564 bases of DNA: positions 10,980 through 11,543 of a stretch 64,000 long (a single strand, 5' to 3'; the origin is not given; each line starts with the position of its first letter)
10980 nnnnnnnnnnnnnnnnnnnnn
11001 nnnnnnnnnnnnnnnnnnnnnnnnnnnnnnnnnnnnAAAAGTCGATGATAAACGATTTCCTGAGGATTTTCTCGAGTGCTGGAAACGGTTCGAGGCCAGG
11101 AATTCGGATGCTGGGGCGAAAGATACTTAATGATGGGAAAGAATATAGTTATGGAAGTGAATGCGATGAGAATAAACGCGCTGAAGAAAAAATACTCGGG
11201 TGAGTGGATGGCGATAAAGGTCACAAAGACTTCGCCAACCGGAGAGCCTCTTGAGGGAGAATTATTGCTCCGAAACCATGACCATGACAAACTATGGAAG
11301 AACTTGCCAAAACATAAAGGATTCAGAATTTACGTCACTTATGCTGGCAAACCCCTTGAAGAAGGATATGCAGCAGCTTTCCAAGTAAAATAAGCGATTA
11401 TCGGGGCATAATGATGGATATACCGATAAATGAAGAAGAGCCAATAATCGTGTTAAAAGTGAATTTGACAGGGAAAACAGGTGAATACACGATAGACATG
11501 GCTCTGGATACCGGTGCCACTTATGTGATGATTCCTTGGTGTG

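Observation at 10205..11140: mntA-hepT toxin-antitoxin cassette inserted with a approx. 70-bp flanking duplication at the start of a DUF5678-like gene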

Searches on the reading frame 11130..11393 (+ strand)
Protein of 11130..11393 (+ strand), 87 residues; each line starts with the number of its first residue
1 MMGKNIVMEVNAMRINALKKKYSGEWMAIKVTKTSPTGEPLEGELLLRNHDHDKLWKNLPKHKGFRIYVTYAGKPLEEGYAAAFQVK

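Call 4: search_protein_families(library=pfam, proteins=[window:11130-11393:+], max_evalue=0.1)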
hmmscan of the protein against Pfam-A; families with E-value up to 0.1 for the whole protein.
window:11130-11393:+ (87 aa): 0 families

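Call 9: find_homologous_proteins(query=window:11130-11393:+, max_evalue=0.01)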
Query window:11130-11393:+ (87 aa): 1 proteins with E <= 0.01 among 1 candidates.
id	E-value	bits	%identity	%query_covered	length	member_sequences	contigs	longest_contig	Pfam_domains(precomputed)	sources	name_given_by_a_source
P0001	5.1e-52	191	100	100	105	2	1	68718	-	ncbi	-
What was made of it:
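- Tried and rejected: It found only itself (call 9).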

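Call 11: search_protein_families(library=pfam, proteins=[window:11130-11393:+, window:11163-11393:+], max_evalue=10)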
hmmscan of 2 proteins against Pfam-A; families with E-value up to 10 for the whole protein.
window:11130-11393:+ (87 aa): 0 families

window:11163-11393:+ (76 aa): 0 families

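Call 12: search_protein_families(library=ncbifam, proteins=[window:11130-11393:+], max_evalue=1)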
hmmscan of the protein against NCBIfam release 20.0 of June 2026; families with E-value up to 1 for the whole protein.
window:11130-11393:+ (87 aa): 0 families

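Call 29: search_protein_representatives(protein=window:11130-11393:+)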
Query: 87 residues. Proteins with E-value up to 0.001 (for the whole library): 81; up to 1e-10: 11; up to 1e-30: 0. The best 81 are listed.
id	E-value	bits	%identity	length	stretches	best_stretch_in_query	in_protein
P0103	4.1e-24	100.5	66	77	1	15-85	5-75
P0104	1.9e-16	76.1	55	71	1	14-84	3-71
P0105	1.6e-14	69.9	37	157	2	18-76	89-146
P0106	1.7e-14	69.8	47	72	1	13-84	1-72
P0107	1.0e-12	64.2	42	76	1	14-85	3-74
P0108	1.2e-12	63.9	52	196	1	13-86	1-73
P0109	1.2e-12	63.9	47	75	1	14-84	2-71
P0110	2.4e-12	63.0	41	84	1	13-87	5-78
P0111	2.8e-12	62.8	48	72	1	13-85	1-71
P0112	2.9e-12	62.7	44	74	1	12-84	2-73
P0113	7.9e-12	61.3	48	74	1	15-85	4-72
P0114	3.6e-10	56.0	49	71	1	15-84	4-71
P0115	6.4e-10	55.2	45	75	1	16-85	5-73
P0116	4.5e-09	52.5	45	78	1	14-84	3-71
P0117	5.1e-09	52.3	44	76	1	14-86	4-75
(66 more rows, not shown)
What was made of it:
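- Tried and rejected: The exhaustive HMMER search was needed to find the family (call 29).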

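Call 31: search_protein_families(library=pfam, alignment_id=A2, max_evalue=0.01)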
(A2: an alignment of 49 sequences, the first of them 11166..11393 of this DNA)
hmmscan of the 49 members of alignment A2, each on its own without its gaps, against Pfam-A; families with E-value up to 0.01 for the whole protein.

A. member 1, window:11166-11393:+ (75 aa): 0 families

B. families by the number of members that match (of 49 scanned): 1 family
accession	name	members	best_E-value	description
PF18929.5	DUF5678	5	0.00021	Family of unknown function (DUF5678)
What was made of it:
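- On DUF5678 (PF18929), for the downstream gene: 5 of 49 family members hit PF18929 (best E=2e-4), and it is the only Pfam family any member hits (call 31)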

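Call 32: search_solved_structures(query=A2, max_evalue=1)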
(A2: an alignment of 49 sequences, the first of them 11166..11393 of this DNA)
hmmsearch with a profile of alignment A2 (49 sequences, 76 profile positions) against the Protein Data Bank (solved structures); distinct sequences matched with E-value up to 1: 7.
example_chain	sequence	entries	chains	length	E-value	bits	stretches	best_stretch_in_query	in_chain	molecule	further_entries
6yqy_A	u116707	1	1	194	0.0042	20.1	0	34-53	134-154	de novo designed TIM barrel sTIM11noCys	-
5bvl_A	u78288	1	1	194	0.014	18.4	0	34-53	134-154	designed TIM barrel sTIM11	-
22fg_A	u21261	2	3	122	0.043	16.8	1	40-69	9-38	Thioredoxin domain-containing protein 17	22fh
9hsm_A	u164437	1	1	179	0.078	16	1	1-49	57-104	choline-phosphate cytidylyltransferase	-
9hsg_A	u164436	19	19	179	0.078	16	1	1-49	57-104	choline-phosphate cytidylyltransferase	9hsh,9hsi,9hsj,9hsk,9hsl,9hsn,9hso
4zcp_A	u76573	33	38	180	0.079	16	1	1-49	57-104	Cholinephosphate cytidylyltransferase | Choline-phosphate cytidylyltransferase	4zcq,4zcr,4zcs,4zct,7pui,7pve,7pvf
7osu_A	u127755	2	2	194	0.17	14.9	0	34-52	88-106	sTIM11noCys-SB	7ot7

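Call 58: search_protein_families(library=padloc, proteins=[window:11166-11393:+], max_evalue=0.01)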
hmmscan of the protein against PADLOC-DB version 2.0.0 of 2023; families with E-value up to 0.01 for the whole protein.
window:11166-11393:+ (75 aa): 0 families

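Call 59: predict_structure(alignment_id=A2)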
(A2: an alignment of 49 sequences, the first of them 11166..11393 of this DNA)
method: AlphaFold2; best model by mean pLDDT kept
length: 75 residues; sequences in the alignment: 49
mean_pLDDT: 93.1   pTM: 0.73
mean pLDDT of the five models: 93.1, 92.4, 90.6, 88.8, 85.6
residues with pLDDT >= 90: 60; 70-90: 14; 50-70: 1; < 50: 0
segments of 3 or more residues with pLDDT < 50: none
pLDDT, mean of each block of 10 residues (from residue 1): 95 96 97 96 90 91 90 86
secondary structure, 60 per line:
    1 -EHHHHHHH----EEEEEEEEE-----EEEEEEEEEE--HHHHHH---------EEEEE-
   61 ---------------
elements in order: H3-9 E14-22 E28-37 H40-45 E55-59

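Call 61: fold_search(model_id=the predicted structure, library=pdb)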
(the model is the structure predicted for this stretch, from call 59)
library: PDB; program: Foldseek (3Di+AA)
matches with E <= 10: 210; with E <= 0.001: 0
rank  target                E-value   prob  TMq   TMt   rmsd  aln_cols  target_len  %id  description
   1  3egr_B                1.0e+00  0.16  0.30  0.34   9.5        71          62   14  CRYSTAL STRUCTURE OF A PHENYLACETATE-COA OXYGENASE SUBUNIT PAAB (REUT_A2307) FROM RALSTONIA EUTROPHA JMP134 AT 2.65 A  (released 2008-09-30)
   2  4iit_B                1.3e+00  0.18  0.34  0.38   9.0        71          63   15  The Phenylacetyl-CoA monooxygenase PaaABC subcomplex with phenylacetyl-CoA (released 2013-11-06)
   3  3egr_A                1.3e+00  0.16  0.31  0.35   8.8        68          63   15  CRYSTAL STRUCTURE OF A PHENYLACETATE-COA OXYGENASE SUBUNIT PAAB (REUT_A2307) FROM RALSTONIA EUTROPHA JMP134 AT 2.65 A  (released 2008-09-30)
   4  1hqz_3                1.6e+00  0.12  0.30  0.19  12.0        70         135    8  Cofilin homology domain of a yeast actin-binding protein ABP1P (released 2001-12-21)
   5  1sm4_A                1.9e+00  0.04  0.16  0.06   5.7        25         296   20  Crystal Structure Analysis of the Ferredoxin-NADP+ Reductase from Paprika (released 2004-03-16)
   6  1h85                  1.9e+00  0.03  0.15  0.06   6.8        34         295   20  FERREDOXIN:NADP+ REDUCTASE MUTANT WITH VAL 136 REPLACED BY LEU (V136L) (released 2001-11-28)
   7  2xnc_B                2.3e+00  0.04  0.15  0.06   5.8        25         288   24  Crystal structure of an engineered Ferredoxin NADP reductase (FNR) from Pisum sativum (released 2011-02-23)
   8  1hqz_8                2.4e+00  0.09  0.31  0.19  11.9        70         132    8  Cofilin homology domain of a yeast actin-binding protein ABP1P (released 2001-12-21)
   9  1hqz_1                2.4e+00  0.09  0.30  0.18  12.0        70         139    8  Cofilin homology domain of a yeast actin-binding protein ABP1P (released 2001-12-21)
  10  2k9k_MODEL_1_A        2.4e+00  0.07  0.23  0.17   6.9        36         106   17  Molecular characterization of the tonb2 protein from vibrio anguillarum (released 2008-11-18)
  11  3w5v_A                2.4e+00  0.04  0.16  0.06   5.2        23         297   17  Cross-linked complex between Ferredoxin and Ferredoxin-NADP+ reductase (released 2013-06-19)
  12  4oje_H                2.6e+00  0.01  0.14  0.04  10.9        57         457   12  Crystal structure of a C-terminally truncated trimeric ectodomain of the C. elegans fusion protein EFF-1 (released 2014-05-14)
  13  1hqz_5                2.8e+00  0.08  0.30  0.18  11.9        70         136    8  Cofilin homology domain of a yeast actin-binding protein ABP1P (released 2001-12-21)
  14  1hqz_4                2.8e+00  0.08  0.31  0.18  11.9        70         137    8  Cofilin homology domain of a yeast actin-binding protein ABP1P (released 2001-12-21)
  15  7auw_A                2.8e+00  0.02  0.16  0.04   9.9        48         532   12  Inhibitory complex of human meprin beta with mouse fetuin-B. (released 2021-04-14)
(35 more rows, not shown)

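Call 68: find_encoding_contigs(protein=P0001, flank=2000, max_places=3)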
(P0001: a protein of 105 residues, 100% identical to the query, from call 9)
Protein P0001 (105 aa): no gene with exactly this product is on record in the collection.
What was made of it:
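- Tried and rejected: The NCBI record of the source contig could not be retrieved (call 68).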
